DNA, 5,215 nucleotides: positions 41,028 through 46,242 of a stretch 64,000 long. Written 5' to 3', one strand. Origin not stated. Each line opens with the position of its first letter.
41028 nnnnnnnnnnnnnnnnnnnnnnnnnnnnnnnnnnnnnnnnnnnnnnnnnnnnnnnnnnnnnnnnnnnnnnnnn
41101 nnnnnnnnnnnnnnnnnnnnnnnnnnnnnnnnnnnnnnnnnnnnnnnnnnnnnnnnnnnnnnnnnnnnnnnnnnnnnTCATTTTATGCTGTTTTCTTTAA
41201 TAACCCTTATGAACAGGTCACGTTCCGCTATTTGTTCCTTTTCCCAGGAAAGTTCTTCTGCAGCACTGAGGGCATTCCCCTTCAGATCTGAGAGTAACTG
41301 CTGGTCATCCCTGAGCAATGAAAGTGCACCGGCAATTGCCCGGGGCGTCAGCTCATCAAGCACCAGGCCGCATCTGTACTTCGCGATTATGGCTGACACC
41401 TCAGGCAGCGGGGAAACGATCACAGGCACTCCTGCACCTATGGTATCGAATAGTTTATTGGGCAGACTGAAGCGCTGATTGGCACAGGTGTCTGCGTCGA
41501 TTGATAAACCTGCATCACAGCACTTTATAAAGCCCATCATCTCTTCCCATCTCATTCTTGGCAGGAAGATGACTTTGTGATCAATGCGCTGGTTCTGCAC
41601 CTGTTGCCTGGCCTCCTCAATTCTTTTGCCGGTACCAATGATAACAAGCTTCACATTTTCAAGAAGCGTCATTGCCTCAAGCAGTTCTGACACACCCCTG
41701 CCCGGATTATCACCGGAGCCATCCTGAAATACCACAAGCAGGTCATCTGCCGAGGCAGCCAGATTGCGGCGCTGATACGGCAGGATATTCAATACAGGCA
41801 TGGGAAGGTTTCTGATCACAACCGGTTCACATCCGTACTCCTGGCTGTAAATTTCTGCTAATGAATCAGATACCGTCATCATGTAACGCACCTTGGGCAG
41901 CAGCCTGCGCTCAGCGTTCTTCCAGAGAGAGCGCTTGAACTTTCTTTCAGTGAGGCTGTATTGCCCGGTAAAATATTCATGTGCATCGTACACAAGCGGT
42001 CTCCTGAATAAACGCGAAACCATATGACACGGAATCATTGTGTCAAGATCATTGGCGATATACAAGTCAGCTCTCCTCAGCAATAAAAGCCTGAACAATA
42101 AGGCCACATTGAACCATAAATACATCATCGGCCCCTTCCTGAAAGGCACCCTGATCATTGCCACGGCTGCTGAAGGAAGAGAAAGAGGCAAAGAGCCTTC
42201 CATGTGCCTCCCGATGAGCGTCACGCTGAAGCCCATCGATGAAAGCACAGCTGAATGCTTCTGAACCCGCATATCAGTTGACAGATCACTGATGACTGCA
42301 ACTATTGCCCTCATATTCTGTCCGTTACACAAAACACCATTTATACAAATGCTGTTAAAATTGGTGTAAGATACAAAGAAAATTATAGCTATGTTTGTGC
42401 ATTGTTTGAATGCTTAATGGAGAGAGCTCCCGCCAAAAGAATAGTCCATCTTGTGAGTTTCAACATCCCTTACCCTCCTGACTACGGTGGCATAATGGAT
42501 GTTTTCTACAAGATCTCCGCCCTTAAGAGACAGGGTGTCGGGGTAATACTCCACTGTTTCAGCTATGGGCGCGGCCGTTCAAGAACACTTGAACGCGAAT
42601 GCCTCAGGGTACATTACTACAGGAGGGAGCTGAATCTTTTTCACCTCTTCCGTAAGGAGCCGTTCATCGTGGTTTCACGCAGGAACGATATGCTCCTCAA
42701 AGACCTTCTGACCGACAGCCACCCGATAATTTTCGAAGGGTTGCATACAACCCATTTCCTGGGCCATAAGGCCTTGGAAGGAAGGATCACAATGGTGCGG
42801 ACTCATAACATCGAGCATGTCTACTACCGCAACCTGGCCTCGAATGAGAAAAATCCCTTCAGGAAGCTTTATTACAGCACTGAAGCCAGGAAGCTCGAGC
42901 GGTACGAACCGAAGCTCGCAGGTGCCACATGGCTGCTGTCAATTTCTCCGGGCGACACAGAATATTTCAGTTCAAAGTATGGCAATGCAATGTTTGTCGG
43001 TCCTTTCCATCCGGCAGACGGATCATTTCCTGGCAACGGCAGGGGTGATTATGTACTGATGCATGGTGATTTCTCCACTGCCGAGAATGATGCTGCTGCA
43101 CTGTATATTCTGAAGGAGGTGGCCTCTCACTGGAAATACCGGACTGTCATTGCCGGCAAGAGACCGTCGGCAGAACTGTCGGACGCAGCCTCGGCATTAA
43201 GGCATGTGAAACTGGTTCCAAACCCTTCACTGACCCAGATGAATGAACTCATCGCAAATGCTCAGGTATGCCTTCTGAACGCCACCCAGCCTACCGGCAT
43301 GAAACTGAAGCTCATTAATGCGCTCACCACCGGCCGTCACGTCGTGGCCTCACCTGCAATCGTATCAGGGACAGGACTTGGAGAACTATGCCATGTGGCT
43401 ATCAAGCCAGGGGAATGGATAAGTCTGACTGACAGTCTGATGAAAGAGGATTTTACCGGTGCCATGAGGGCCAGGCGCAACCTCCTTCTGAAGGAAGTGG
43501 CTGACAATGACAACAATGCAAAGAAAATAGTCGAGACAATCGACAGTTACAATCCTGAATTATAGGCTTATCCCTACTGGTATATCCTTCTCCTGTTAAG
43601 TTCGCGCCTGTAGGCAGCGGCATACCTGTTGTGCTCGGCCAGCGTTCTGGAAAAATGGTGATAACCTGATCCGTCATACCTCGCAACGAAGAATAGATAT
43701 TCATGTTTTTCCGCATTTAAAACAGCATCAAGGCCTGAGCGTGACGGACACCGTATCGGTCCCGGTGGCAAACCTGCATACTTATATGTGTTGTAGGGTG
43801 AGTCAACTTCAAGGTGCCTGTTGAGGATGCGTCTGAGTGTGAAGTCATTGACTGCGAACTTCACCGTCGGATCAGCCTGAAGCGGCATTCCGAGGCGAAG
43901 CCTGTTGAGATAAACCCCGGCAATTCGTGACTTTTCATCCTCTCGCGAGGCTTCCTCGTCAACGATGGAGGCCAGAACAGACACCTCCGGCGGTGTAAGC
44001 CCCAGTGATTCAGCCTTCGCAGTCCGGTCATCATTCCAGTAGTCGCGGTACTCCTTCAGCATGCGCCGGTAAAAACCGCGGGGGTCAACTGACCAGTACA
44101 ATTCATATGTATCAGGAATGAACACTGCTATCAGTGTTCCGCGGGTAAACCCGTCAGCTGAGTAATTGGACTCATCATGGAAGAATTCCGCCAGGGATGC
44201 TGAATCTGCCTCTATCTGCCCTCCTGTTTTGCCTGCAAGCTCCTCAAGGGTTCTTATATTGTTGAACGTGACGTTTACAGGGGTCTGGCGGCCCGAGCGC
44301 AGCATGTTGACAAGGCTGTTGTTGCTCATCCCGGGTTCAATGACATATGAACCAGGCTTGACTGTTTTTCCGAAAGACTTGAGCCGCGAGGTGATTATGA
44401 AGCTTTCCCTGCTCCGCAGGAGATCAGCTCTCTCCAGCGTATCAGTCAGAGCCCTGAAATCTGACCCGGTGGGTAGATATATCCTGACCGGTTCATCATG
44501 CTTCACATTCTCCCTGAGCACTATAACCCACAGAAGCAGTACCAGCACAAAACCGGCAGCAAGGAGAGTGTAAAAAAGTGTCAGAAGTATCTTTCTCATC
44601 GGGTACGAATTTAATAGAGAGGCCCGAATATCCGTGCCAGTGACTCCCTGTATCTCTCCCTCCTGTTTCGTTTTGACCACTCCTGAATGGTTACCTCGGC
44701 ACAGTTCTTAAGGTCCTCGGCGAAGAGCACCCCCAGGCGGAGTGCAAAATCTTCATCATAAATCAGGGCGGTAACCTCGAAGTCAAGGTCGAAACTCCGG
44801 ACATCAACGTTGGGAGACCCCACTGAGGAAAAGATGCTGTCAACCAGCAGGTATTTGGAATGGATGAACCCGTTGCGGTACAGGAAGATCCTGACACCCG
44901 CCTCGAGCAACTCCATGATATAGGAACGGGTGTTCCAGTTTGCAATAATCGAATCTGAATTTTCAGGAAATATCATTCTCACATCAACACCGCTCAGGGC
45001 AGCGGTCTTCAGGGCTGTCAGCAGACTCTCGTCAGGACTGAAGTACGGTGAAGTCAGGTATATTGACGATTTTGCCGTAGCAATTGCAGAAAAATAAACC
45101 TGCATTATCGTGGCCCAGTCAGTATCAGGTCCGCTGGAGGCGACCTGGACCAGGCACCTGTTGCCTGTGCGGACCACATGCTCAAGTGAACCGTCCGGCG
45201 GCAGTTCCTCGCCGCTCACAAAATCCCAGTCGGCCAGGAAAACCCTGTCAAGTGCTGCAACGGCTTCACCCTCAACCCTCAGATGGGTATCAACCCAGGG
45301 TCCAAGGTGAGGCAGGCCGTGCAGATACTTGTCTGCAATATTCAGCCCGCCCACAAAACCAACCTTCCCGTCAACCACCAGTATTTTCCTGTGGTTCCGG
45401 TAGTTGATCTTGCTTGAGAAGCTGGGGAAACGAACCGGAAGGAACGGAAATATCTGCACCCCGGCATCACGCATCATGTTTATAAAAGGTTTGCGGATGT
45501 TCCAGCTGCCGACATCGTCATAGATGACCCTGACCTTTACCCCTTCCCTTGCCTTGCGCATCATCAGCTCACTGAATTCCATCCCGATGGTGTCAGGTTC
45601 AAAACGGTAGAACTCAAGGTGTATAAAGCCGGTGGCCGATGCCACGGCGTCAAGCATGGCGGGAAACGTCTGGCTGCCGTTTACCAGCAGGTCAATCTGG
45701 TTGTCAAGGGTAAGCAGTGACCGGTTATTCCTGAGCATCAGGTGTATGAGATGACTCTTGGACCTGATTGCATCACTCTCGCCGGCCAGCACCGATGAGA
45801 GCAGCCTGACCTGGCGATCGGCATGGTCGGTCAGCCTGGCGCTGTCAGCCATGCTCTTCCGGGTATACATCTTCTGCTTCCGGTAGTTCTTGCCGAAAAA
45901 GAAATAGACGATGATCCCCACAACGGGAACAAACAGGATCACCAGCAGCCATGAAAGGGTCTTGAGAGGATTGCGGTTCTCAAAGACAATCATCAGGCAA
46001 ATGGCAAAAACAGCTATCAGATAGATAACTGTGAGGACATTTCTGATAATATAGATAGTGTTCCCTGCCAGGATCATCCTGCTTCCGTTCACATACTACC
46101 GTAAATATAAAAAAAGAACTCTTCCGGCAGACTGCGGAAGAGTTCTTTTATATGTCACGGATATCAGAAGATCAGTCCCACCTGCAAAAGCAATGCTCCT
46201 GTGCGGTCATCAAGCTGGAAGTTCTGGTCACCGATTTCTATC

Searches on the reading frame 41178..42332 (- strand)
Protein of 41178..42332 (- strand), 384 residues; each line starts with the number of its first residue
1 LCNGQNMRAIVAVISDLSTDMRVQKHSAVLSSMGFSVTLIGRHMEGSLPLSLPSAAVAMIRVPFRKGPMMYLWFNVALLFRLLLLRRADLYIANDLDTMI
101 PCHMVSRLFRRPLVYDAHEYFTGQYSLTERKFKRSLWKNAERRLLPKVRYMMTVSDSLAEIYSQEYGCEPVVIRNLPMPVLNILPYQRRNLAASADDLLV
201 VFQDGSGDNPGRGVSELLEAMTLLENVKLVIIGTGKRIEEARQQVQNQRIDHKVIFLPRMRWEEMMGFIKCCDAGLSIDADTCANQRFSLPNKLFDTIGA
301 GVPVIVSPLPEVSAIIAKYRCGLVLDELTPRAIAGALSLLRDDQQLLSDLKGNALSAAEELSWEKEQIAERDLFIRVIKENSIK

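Call 63: search_protein_families(library=pfam, proteins=[window:41178-42332:-], max_evalue=0.001)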
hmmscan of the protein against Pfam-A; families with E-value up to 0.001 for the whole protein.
window:41178-42332:- (384 aa): 4 families
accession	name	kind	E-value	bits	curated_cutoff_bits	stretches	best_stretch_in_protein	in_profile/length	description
PF13579.12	Glyco_trans_4_4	-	3.2e-11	44.3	29.7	1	30-175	14-154/158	Glycosyl transferase 4-like domain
PF00534.26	Glycos_transf_1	-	3.2e-11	43.5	26.4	1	212-354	28-169/172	Glycosyl transferases group 1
PF13692.12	Glyco_trans_1_4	-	7.2e-11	43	27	1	212-341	15-140/142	Glycosyl transferases group 1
PF13439.12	Glyco_transf_4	-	1.6e-10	41.7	28.5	1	29-175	14-164/170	Glycosyltransferase Family 4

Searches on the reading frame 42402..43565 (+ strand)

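Call 61: search_protein_families(library=pfam, proteins=[window:42402-43565:+], max_evalue=0.00001)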
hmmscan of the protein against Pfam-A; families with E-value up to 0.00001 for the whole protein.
window:42402-43565:+ (387 aa): 1 family
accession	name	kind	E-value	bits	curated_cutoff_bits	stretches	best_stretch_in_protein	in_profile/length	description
PF13692.12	Glyco_trans_1_4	-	2.8e-07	31.3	27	1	217-319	3-108/142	Glycosyl transferases group 1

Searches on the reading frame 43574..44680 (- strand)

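Call 63: search_protein_families(library=pfam, proteins=[window:43574-44680:-], max_evalue=0.001)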
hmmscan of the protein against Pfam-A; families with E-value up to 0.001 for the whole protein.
window:43574-44680:- (368 aa): 2 families
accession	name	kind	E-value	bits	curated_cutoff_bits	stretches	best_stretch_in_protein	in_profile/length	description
PF02618.21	YceG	-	7e-81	272.1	32.4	1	67-354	1-273/275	YceG-like family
PF20082.4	DUF6476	-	0.00031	21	24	1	30-82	10-62/91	Family of unknown function (DUF6476)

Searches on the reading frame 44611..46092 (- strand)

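Call 61: search_protein_families(library=pfam, proteins=[window:44611-46092:-], max_evalue=0.00001)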
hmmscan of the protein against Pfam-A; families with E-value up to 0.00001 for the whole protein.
window:44611-46092:- (493 aa): 3 families
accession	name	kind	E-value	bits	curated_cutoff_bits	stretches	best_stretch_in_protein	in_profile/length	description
PF13091.12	PLDc_2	-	2.6e-38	131.3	27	2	335-460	3-131/132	PLD-like domain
PF13396.11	PLDc_N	-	2.3e-11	43.9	23.3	1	27-67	3-41/42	Phospholipase_D-nuclease N-terminal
PF00614.28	PLDc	-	1.1e-09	38.3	21.9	1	231-256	3-28/28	Phospholipase D Active site motif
